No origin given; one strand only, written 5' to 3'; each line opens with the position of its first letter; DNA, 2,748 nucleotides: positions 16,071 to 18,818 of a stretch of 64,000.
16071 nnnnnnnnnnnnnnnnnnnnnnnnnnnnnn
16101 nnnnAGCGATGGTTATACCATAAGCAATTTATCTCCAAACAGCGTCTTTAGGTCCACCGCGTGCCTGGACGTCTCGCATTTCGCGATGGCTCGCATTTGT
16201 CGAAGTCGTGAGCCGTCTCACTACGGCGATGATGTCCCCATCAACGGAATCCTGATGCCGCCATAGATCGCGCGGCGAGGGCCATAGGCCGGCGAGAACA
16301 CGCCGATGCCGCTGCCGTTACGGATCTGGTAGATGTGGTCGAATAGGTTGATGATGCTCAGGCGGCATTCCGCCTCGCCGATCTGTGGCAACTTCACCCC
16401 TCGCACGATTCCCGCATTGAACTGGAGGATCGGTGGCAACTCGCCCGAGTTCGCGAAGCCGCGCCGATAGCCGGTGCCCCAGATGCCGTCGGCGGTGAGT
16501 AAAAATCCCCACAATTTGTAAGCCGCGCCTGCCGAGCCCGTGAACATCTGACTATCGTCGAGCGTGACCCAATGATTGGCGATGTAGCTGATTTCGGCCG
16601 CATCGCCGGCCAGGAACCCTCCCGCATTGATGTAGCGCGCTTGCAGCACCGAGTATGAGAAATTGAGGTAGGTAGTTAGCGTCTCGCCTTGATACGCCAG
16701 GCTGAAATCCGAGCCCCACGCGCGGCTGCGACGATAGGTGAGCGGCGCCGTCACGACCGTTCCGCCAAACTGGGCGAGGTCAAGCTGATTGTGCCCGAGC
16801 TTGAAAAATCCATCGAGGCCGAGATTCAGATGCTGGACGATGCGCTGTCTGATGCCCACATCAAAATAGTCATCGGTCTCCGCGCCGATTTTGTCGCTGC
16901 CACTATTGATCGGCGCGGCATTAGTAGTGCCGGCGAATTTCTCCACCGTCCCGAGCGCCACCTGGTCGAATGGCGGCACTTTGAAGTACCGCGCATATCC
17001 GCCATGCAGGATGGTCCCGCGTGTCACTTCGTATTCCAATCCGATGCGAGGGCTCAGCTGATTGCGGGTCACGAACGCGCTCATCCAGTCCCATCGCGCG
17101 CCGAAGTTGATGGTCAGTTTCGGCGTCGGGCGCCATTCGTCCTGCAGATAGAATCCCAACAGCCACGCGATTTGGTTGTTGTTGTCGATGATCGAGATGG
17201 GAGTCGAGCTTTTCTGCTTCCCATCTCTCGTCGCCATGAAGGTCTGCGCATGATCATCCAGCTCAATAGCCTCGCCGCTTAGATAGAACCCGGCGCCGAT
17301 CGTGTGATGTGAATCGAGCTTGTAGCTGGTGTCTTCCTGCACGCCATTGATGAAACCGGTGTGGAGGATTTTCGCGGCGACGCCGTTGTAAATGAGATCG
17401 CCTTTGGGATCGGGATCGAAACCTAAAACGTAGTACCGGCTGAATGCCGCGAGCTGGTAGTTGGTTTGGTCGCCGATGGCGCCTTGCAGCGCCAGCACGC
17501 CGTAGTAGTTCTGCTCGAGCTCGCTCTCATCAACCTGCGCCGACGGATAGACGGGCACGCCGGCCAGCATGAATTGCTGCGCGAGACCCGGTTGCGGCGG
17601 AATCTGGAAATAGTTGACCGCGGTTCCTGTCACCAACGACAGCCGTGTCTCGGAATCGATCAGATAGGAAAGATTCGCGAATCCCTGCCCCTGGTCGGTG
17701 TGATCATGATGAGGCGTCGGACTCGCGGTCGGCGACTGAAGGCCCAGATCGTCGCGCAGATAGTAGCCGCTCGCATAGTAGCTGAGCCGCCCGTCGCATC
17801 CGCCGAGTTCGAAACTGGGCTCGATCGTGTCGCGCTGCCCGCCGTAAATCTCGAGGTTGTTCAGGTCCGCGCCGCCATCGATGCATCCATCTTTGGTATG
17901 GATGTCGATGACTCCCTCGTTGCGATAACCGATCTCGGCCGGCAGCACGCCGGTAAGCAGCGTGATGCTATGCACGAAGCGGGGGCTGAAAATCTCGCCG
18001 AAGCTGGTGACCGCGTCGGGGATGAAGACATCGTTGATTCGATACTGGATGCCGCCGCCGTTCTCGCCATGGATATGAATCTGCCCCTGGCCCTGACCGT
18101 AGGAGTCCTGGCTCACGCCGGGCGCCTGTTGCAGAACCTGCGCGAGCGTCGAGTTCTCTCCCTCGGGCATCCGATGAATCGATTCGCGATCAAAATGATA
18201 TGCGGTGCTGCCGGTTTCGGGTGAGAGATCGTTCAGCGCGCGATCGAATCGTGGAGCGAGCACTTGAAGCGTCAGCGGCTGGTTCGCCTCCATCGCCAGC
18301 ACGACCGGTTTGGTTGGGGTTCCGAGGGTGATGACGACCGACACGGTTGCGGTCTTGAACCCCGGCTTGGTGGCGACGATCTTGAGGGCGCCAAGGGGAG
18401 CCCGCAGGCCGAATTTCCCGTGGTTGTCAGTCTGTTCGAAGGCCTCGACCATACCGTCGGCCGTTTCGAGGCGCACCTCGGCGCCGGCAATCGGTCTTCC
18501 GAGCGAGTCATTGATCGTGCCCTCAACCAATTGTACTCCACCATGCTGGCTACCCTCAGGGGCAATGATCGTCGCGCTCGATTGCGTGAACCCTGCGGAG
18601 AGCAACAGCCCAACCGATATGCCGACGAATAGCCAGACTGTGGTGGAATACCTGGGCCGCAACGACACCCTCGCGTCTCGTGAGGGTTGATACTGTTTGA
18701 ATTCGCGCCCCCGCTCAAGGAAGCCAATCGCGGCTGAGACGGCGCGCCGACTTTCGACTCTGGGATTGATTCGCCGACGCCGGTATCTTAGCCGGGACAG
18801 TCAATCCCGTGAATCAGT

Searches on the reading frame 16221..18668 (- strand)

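Call 48: search_protein_families(library=pfam, proteins=[window:16221-18668:-], max_evalue=0.00001)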
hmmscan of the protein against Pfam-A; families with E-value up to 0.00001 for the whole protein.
window:16221-18668:- (815 aa): 4 families
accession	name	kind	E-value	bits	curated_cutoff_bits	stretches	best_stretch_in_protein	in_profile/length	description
PF00593.30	TonB_dep_Rec_b-barrel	-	3.2e-22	80.4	27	1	383-760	57-423/436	TonB dependent receptor-like, beta-barrel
PF25183.1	OMP_b-brl_4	-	1.2e-15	57.4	30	1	484-537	348-402/838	Outer membrane beta barrel domain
PF13620.12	CarboxypepD_reg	-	2.2e-11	44.4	32.3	1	48-120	2-76/82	Carboxypeptidase regulatory-like domain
PF07715.20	Plug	-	4.9e-06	27.4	23.9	0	160-247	13-100/107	TonB-dependent Receptor Plug Domain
